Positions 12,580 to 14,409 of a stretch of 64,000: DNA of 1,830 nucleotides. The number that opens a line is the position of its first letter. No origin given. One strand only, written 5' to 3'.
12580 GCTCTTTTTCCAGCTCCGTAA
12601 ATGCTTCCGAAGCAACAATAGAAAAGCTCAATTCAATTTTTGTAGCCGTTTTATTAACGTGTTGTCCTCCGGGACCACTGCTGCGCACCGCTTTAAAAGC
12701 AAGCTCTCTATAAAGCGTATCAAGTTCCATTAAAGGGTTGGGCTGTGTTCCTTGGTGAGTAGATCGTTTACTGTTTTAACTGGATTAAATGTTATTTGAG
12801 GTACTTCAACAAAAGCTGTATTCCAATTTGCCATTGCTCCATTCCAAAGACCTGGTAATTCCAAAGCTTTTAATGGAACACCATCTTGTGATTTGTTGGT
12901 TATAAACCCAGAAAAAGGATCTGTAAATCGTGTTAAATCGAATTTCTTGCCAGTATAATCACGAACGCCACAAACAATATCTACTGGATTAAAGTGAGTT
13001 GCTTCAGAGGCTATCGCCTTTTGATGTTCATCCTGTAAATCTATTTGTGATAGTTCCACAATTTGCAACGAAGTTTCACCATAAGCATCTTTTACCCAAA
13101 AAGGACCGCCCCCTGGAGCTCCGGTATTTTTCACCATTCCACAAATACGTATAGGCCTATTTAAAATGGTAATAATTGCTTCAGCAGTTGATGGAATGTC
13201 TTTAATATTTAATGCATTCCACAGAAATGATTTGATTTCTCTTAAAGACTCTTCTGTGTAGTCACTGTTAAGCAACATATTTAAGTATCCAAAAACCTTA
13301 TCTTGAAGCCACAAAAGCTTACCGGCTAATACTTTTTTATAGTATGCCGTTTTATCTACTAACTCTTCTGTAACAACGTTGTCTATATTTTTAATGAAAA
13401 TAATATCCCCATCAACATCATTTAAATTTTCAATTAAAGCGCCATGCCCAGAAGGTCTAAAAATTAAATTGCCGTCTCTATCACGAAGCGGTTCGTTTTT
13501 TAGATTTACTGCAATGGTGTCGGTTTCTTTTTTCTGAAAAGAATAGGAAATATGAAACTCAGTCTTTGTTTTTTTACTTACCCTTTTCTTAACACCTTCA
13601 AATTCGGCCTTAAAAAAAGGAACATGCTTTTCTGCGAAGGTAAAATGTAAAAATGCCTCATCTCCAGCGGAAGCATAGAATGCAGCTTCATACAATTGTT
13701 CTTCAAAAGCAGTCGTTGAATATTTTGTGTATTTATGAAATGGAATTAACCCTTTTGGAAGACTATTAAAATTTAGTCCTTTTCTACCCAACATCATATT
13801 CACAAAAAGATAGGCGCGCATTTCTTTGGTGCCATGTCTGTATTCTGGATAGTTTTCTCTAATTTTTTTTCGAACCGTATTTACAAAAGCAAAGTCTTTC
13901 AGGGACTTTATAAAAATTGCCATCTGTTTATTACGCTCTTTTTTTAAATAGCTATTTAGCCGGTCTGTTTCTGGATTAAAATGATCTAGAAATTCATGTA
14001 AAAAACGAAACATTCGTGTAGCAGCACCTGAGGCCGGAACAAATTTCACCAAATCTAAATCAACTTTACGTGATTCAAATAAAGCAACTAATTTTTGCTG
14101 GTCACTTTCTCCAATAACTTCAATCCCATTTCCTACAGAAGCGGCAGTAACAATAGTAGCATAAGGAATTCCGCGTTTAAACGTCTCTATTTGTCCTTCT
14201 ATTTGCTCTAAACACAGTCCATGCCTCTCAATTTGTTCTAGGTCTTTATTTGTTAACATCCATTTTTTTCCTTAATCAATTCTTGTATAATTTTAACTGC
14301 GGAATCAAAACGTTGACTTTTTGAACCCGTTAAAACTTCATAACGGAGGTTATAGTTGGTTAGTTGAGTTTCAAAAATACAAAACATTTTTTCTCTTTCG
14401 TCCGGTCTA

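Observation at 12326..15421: pnuC - NadR-type kinase domain - DUF4301 - arfB operon: DUF4301 as candidate missing nucleotidyltransferase of a nicotinamide-riboside salvage module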

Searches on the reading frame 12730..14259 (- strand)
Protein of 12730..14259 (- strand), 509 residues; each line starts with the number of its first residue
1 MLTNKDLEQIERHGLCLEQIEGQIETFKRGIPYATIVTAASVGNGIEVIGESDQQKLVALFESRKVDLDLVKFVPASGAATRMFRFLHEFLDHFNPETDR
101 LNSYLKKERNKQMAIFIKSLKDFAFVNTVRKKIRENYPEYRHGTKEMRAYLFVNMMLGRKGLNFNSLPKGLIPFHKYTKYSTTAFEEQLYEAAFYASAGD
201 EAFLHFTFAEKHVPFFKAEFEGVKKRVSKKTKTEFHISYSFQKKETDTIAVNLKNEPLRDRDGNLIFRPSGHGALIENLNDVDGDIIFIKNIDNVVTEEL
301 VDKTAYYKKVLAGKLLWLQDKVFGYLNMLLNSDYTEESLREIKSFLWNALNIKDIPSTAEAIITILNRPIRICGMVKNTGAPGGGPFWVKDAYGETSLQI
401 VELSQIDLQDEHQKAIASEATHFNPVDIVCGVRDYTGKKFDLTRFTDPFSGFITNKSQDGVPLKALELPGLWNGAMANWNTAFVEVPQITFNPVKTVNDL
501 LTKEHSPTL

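Call 3: search_protein_families(library=pfam, proteins=[window:12730-14259:-], max_evalue=0.01)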
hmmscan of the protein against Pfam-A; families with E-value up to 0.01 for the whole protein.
window:12730-14259:- (509 aa): 1 family
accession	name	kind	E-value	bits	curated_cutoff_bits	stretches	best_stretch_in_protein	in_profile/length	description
PF14134.11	DUF4301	-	2e-201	670.7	27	1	3-505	1-506/507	Domain of unknown function (DUF4301)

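Call 4: search_protein_families(library=ncbifam, proteins=[window:12730-14259:-], max_evalue=0.01)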
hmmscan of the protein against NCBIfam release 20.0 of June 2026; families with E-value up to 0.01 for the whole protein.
window:12730-14259:- (509 aa): 0 families

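Call 7: search_solved_structures(query=window:12730-14259:-, max_evalue=10, show_alignments=3)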
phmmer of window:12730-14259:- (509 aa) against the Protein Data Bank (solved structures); distinct sequences matched with E-value up to 10: 2.
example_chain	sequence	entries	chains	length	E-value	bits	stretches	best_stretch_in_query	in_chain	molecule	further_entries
4ep2_A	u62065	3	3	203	1.4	10.7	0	453-496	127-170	protease, tethered dimer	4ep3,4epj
4eq0_A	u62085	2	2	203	1.4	10.7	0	453-496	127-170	protease, tethered dimer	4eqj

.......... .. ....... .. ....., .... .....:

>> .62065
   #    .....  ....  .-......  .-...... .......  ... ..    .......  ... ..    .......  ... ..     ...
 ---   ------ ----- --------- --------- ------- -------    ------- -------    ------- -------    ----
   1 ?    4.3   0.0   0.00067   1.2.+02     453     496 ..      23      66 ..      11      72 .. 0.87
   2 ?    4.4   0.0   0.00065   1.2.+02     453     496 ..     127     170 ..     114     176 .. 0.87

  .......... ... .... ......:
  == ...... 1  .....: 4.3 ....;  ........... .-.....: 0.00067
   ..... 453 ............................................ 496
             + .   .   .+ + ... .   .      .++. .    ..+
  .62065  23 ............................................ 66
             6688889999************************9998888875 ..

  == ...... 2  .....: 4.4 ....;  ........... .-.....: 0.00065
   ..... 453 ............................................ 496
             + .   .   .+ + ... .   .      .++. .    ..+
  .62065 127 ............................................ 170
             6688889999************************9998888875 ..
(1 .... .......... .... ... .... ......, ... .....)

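Call 8: find_homologous_proteins(query=window:12730-14259:-, max_evalue=0.001)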
Query window:12730-14259:- (509 aa): 8000 proteins with E <= 0.001 among 8000 candidates; the best 120 are listed.
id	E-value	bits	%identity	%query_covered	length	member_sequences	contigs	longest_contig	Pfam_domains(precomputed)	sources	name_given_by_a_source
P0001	0.0e+0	1162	100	100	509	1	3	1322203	PF14134.12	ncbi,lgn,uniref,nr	ncbi:DUF4301 family protein [Ulvibacter litoralis]|uniref:DUF4301 domain-containing protein n=1 Tax=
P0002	0.0e+0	1011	87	100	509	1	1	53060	PF14134.12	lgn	-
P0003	2.4e-298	1008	86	100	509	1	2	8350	PF14134.12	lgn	-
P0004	4.7e-243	825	69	100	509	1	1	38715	PF14134.12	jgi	jgi:hypothetical protein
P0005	2.2e-242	823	68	100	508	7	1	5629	PF14134.12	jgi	jgi:hypothetical protein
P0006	2.6e-242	823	70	100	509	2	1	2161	PF14134.12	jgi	jgi:hypothetical protein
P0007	3.5e-242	822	70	100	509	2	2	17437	PF14134.12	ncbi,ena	-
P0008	4.6e-242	822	70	100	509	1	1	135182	PF14134.12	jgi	jgi:hypothetical protein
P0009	4.5e-241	819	68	100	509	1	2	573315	PF14134.12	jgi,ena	-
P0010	1.1e-240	818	71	100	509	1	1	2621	PF14134.12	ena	-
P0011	1.9e-240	817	69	100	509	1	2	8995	PF14134.12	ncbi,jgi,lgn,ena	-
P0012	2.3e-239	813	70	100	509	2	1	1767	PF14134.12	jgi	-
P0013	2.9e-239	813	68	100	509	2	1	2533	PF14134.12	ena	-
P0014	7.8e-239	811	68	100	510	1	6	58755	PF14134.12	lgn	-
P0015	1.5e-238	810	68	100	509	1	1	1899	PF14134.12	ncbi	-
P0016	2.4e-237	807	68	100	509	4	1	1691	PF14134.12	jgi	jgi:hypothetical protein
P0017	4.7e-237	806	68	100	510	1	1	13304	PF14134.12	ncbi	-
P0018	7.3e-237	805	68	100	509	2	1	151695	PF14134.12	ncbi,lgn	-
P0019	8.9e-237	805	69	100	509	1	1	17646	PF14134.12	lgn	-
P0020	1.0e-236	804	68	100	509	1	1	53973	PF14134.12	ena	-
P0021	1.9e-236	804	68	100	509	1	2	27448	PF14134.12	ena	-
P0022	3.8e-236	803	68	99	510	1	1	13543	PF14134.12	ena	-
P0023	5.3e-236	802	68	100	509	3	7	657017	PF14134.12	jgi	jgi:hypothetical protein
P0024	6.2e-236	802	68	99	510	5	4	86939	PF14134.12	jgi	jgi:hypothetical protein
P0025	7.9e-236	802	67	100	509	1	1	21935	PF14134.12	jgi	jgi:hypothetical protein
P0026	9.3e-236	801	68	100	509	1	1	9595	PF14134.12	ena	-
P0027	1.3e-235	801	68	100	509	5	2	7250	PF14134.12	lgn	-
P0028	2.4e-235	800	67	100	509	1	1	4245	PF14134.12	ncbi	-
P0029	3.2e-235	800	68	100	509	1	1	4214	PF14134.12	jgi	jgi:hypothetical protein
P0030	4.3e-235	799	69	100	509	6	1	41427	PF14134.12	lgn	-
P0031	7.2e-235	798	67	100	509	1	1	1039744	PF14134.12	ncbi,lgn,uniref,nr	ncbi:DUF4301 family protein [Ulvibacter antarcticus]|uniref:Uncharacterized protein DUF4301 n=1 Tax=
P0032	1.4e-234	797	67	100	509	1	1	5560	PF14134.12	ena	-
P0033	2.4e-234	797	68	100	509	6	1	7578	PF14134.12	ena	-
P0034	2.8e-234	796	68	100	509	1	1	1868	PF14134.12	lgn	-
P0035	3.3e-234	796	67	100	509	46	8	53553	PF14134.12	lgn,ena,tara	tara:strand:- start:3310 stop:4839 length:1530 start_codon:yes stop_codon:yes gene_type:complete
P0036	4.4e-234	796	67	99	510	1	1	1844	PF14134.12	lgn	-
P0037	4.6e-234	796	68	100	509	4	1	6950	PF14134.12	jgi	jgi:hypothetical protein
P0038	5.2e-234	796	68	100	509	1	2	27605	PF14134.12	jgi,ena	-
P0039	7.3e-234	795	67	99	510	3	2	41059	PF14134.12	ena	-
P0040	1.9e-233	794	68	100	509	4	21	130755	PF14134.12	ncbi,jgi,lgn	ncbi:MAG: hypothetical protein ACI9M9_000859 [Flavobacteriaceae bacterium]|jgi:hypothetical protein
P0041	2.4e-233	793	69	100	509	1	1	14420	PF14134.12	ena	-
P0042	3.7e-233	793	67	99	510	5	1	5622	PF14134.12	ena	-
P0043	3.8e-233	793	68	100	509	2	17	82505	PF14134.12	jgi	jgi:hypothetical protein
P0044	6.0e-233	792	67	100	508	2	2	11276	PF14134.12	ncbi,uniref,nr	ncbi:DUF4301 family protein [Altibacter sp.]|uniref:DUF4301 family protein n=1 Tax=Altibacter sp. Ta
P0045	3.2e-232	790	67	99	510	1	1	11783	PF14134.12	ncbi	-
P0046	3.8e-232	789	68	99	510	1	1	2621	PF14134.12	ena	-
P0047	7.8e-232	788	66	99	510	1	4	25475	PF14134.12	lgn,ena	-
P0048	1.1e-231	788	67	100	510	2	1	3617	PF14134.12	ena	-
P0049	3.3e-231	786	67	100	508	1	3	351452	PF14134.12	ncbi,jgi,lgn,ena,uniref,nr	ncbi:DUF4301 family protein [Altibacter sp.]|uniref:DUF4301 family protein n=1 Tax=Altibacter sp. Ta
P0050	3.4e-231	786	69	100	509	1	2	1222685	PF14134.12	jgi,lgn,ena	jgi:hypothetical protein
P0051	3.6e-231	786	67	99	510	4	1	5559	PF14134.12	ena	-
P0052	3.7e-231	786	67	100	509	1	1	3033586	PF14134.12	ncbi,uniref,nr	ncbi:uncharacterized protein DUF4301 [Ulvibacter sp. MAR_2010_11]|uniref:DUF4301 family protein n=1 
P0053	4.5e-231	786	68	100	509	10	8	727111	PF14134.12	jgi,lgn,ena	-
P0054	5.1e-231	786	67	100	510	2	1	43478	PF14134.12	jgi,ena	-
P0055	1.6e-230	784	67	100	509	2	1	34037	PF14134.12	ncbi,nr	ncbi:MAG: DUF4301 family protein [Flavobacteriaceae bacterium]|nr:DUF4301 family protein [Flavobacte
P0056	1.8e-230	784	66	100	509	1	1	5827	PF14134.12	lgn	-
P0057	1.8e-230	784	67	99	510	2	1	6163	PF14134.12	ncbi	-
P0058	1.8e-230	784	67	100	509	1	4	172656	PF14134.12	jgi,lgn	-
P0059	1.9e-230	784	67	99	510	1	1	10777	PF14134.12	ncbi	-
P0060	2.2e-230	784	66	99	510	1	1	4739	PF01704.25,PF14134.12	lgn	-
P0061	2.8e-230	783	68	100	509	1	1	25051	PF14134.12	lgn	-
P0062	8.3e-230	782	66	99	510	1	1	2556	PF01704.25,PF14134.12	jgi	-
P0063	8.9e-230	782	67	100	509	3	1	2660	PF14134.12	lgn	-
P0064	1.1e-229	781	65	100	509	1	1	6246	PF14134.12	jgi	jgi:hypothetical protein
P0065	1.3e-229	781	67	100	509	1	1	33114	PF14134.12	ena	-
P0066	1.4e-229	781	66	99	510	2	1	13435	PF14134.12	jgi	-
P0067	1.5e-229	781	67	99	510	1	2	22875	PF14134.12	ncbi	-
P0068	2.9e-229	780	66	99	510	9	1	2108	PF14134.12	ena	-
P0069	7.6e-229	779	66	99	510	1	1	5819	PF14134.12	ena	-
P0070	7.8e-229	778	65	100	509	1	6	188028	PF14134.12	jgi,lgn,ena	-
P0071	2.6e-228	777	64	100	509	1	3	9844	PF14134.12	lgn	-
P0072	5.8e-228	776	66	100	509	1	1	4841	PF14134.12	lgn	-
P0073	6.3e-228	775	66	100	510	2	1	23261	PF14134.12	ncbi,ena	-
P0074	9.2e-228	775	65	99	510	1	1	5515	PF14134.12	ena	-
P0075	1.2e-227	775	67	100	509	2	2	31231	PF14134.12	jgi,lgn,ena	jgi:hypothetical protein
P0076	1.6e-227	774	65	99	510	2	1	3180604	PF14134.12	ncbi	-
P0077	2.4e-227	774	67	99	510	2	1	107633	PF14134.12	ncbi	-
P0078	2.5e-227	774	66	99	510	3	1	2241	PF14134.12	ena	-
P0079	3.2e-227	773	65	100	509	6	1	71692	PF01704.25,PF14134.12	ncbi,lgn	-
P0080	3.2e-227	773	67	100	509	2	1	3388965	PF14134.12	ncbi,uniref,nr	ncbi:DUF4301 family protein [Rasiella rasia]|uniref:DUF4301 family protein n=1 Tax=Rasiella rasia Ta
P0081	3.3e-227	773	66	100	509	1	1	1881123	PF14134.12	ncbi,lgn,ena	-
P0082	3.4e-227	773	67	100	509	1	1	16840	PF14134.12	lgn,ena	-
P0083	3.7e-227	773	66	100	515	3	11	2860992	PF14134.12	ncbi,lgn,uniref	ncbi:MAG: hypothetical protein ACI9SJ_002023 [Flavobacteriaceae bacterium]|uniref:DUF4301 family pro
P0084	3.9e-227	773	66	99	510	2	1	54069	PF14134.12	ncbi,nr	ncbi:MAG: DUF4301 family protein [Flavobacteriaceae bacterium]|nr:DUF4301 family protein [Flavobacte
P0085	4.2e-227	773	66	99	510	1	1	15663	PF14134.12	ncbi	-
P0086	5.3e-227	772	67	99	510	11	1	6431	PF14134.12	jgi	jgi:hypothetical protein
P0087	6.0e-227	772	66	99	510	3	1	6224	PF14134.12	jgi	-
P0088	9.8e-227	772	66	100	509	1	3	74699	PF14134.12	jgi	jgi:hypothetical protein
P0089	1.1e-226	771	64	100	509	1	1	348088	PF14134.12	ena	-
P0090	1.3e-226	771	66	99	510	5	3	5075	PF14134.12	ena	-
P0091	1.4e-226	771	65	100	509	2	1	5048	PF14134.12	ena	-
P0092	2.4e-226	770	66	99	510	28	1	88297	PF14134.12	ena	-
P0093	3.1e-226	770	64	100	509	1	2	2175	PF14134.12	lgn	-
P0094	4.9e-226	769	66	99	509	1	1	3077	PF01704.25,PF14134.12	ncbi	-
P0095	8.9e-226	768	66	100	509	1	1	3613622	PF14134.12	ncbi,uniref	ncbi:DUF4301 family protein [Rasiella sp. SM2506]|uniref:DUF4301 family protein n=1 Tax=Rasiella sp.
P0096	9.6e-226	768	66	99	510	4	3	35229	PF14134.12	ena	-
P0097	1.0e-225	768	66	100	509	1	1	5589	PF14134.12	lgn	-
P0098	1.0e-225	768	66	100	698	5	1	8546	PF14134.12,PF13521.13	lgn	-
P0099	3.2e-225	767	66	100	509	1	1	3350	PF14134.12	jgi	jgi:hypothetical protein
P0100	5.3e-225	766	66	100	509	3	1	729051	PF14134.12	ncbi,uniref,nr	ncbi:DUF4301 family protein [Aureitalea sp. L0-47]|uniref:DUF4301 family protein n=1 Tax=Aureitalea 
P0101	5.4e-225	766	64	100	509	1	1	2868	PF14134.12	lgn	-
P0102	7.7e-225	765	66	100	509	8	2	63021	PF14134.12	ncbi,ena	-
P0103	7.8e-225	765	65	99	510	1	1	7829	PF14134.12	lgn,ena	-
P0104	7.9e-225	765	65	100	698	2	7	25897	PF14134.12,PF13521.13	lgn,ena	-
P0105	1.1e-224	765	66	100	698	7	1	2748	PF14134.12,PF13521.13,PF00004.36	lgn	-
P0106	1.9e-224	764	65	100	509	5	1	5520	PF14134.12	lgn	-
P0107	3.2e-224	763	64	100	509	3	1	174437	PF14134.12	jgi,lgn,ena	-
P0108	3.4e-224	763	63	99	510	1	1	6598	PF14134.12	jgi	-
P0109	3.9e-224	763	65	99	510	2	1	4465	PF14134.12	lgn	-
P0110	7.5e-224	762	64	100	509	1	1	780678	PF14134.12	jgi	jgi:hypothetical protein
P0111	9.4e-224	762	65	99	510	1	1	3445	PF14134.12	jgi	-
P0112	1.1e-223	761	65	100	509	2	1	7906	PF14134.12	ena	-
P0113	1.2e-223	761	66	100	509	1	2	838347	PF14134.12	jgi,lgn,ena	-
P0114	1.3e-223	761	64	100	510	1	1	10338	PF14134.12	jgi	-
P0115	1.5e-223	761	65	100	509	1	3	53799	PF14134.12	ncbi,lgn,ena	-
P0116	2.5e-223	760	65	99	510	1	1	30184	PF14134.12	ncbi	ncbi:MAG: DUF4301 family protein [Flavobacteriaceae bacterium]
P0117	3.5e-223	760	64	100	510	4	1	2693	PF14134.12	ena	-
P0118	3.7e-223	760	66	100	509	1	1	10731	PF14134.12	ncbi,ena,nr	ncbi:MAG: DUF4301 family protein [Marinirhabdus sp.]|nr:DUF4301 family protein [Marinirhabdus sp.]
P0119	5.7e-223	759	64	100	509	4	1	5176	PF14134.12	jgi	-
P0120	6.0e-223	759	65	100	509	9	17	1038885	PF14134.12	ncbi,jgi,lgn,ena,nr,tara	ncbi:MAG TPA: DUF4301 family protein [Flavobacteriaceae bacterium]|jgi:hypothetical protein|nr:DUF43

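Call 14: find_related_loci(query=A1, collection=genome_contigs, flank=6000)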
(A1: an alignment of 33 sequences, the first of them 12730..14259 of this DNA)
Query A1 (509 aa) in genome_contigs; peptide patterns used: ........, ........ (x = any residue, [..] = any of these).
600 stretches matched a pattern (row limit reached: there are more); 597 encode a relative of the query (tblastn E <= 1e-3); the best 80 are kept; 80 distinct loci.
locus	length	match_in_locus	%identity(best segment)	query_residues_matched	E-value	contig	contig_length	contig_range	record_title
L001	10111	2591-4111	68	1-507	0e+0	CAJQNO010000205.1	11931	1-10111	MAG: uncultured Flavobacteriaceae bacterium isolate 10_20180412_Bin_METABAT_69_1 genome assembly, contig: c_000010556750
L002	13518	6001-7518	65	2-507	0e+0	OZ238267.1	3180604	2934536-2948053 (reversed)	MAG: Flavobacteriaceae bacterium isolate 09b6b137-068c-45fe-842c-bd307207bc05 genome assembly, chromosome: 1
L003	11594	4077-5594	63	1-507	0e+0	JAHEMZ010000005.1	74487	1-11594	MAG: Flavobacteriaceae bacterium isolate Ww87 NODE_463_length_74487_cov_10.056827, whole genome shotgun sequence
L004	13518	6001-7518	64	1-507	0e+0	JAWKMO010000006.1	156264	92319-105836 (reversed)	MAG: Flavobacteriaceae bacterium isolate ABC1.15 ABC1.15.fa-6, whole genome shotgun sequence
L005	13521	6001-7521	68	1-507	0e+0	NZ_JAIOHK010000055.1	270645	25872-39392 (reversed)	MAG: Altibacter sp. isolate MAG_02 contig_142516, whole genome shotgun sequence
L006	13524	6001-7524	55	1-508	0e+0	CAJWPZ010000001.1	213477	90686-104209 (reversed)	MAG TPA_asm: uncultured Flavobacteriaceae bacterium isolate ERR598945_bin.23_MetaBAT_v2.12.1_MAG genome assembly, contig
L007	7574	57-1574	55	1-507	0e+0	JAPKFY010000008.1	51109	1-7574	MAG: Aequorivita sp. isolate PDA_C_MAG.75 MAG.75_8, whole genome shotgun sequence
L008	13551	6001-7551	52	2-509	7e-173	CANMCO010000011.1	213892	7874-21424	uncultured Aquimarina sp. isolate 17.fasta genome assembly, contig: NODE_11, whole genome shotgun sequence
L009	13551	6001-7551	52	2-509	3e-172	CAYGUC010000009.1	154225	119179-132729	MAG TPA_asm: uncultured Flavobacteriaceae bacterium isolate ERP117304_co3_276 genome assembly, contig: NODE_118_length_1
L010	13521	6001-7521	52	2-505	2e-170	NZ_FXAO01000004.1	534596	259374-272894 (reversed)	Arenibacter troitsensis strain DSM 19835, whole genome shotgun sequence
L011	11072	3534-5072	51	2-505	3e-170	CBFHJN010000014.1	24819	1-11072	MAG: Flavobacteriaceae bacterium isolate AGTU_289_bin_51_permissive genome assembly, contig: AGTU_289_bin_51_permissive_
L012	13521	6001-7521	51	2-505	3e-170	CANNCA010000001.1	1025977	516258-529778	uncultured Flavobacteriaceae bacterium isolate N2Y089-1.fasta genome assembly, contig: NODE_1, whole genome shotgun sequ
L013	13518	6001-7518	51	6-508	3e-168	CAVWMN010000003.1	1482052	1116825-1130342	MAG: uncultured Flavobacteriaceae bacterium isolate MFD01275.bin.1.11 genome assembly, contig: contig_29181, whole genom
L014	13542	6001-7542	52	2-506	5e-168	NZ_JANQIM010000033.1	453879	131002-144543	MAG: Winogradskyella sp. isolate PL24a_bin.55 k99_9235080, whole genome shotgun sequence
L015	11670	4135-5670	50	2-505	1e-167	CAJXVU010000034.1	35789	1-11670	MAG TPA_asm: uncultured Bacteroidetes bacterium isolate SRR3580189_bin.47_MetaBAT_v2.12.1_MAG genome assembly, contig: N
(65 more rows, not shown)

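Call 15: search_solved_structures(query=A1, max_evalue=10, show_alignments=3)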
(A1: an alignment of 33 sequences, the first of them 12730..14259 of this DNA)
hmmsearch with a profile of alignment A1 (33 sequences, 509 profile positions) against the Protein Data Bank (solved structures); distinct sequences matched with E-value up to 10: 4.
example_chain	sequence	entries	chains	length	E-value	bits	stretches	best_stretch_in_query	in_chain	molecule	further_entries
4lus_A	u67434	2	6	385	0.077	14.8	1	342-389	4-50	Alanine racemase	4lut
4luy_A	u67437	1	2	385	0.077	14.8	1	342-389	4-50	Alanine racemase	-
2i5k_A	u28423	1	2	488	0.29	12.9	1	398-502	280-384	UTP--glucose-1-phosphate uridylyltransferase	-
2w6r_A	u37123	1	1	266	0.91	11.3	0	75-120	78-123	IMIDAZOLE GLYCEROL PHOSPHATE SYNTHASE SUBUNIT HISF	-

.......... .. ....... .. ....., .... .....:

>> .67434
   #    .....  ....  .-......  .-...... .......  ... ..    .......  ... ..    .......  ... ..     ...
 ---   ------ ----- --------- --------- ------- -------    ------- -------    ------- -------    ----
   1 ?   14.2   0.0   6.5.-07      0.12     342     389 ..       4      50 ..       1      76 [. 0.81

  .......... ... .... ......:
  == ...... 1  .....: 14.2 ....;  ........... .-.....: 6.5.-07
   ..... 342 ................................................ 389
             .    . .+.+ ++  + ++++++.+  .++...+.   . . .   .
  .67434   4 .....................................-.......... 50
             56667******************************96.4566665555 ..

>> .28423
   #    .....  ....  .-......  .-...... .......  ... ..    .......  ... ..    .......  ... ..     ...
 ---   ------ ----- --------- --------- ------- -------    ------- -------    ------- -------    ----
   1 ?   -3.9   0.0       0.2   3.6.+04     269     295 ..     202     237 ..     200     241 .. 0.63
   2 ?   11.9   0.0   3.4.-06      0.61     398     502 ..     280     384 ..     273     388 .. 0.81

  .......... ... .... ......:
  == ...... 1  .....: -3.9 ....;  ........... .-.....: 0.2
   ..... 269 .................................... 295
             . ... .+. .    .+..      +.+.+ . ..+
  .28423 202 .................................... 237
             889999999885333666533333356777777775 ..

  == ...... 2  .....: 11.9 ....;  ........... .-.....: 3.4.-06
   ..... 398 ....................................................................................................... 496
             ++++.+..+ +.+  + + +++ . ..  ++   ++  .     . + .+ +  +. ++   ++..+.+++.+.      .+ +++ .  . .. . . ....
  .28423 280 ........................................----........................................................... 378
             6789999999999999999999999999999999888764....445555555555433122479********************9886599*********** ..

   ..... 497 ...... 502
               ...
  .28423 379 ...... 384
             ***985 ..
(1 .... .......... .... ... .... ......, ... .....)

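Call 23: predict_structure(alignment_id=A1)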
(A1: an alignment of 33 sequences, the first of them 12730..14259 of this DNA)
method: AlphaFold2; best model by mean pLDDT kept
length: 509 residues; sequences in the alignment: 33
mean_pLDDT: 84.8   pTM: 0.86
mean pLDDT of the five models: 84.8, 83.7, 83.6, 83.6, 78.9
residues with pLDDT >= 90: 227; 70-90: 221; 50-70: 49; < 50: 12
segments of 3 or more residues with pLDDT < 50: 178-181, 503-509
pLDDT, mean of each block of 10 residues (from residue 1): 92 92 92 90 91 98 96 74 74 90 83 83 80 86 88 85 72 55 72 91 87 75 88 91 86 93 88 79 92 71 92 98 97 93 94 89 95 82 79 86 89 86 84 95 85 81 86 77 90 62 44
secondary structure, 60 per line:
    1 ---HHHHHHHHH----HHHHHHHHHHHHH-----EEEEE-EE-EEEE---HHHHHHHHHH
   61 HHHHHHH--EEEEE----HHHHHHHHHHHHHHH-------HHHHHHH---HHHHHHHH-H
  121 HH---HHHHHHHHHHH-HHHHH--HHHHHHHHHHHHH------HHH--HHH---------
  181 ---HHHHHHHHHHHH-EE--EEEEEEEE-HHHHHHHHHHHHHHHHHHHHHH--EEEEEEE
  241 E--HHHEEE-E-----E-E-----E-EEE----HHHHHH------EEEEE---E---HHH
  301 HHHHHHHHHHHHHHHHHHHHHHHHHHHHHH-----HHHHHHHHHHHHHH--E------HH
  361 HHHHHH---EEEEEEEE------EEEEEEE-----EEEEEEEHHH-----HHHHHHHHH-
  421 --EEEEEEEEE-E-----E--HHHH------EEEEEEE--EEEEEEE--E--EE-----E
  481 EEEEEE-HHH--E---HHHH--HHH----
elements in order: H4-12 H17-29 E35-39 E44-47 H51-67 E70-74 H79-93 H101-107 H111-118 H126-136 H138-142 H145-157 H184-195 E201-208 H210-231 E234-241 E247-249 E267-269 H274-279 E286-290 H298-330 H336-349 H359-366 E370-377 E384-390 E396-402 H411-419 E423-431 H442-445 E452-458 E461-467 E480-486 H497-500
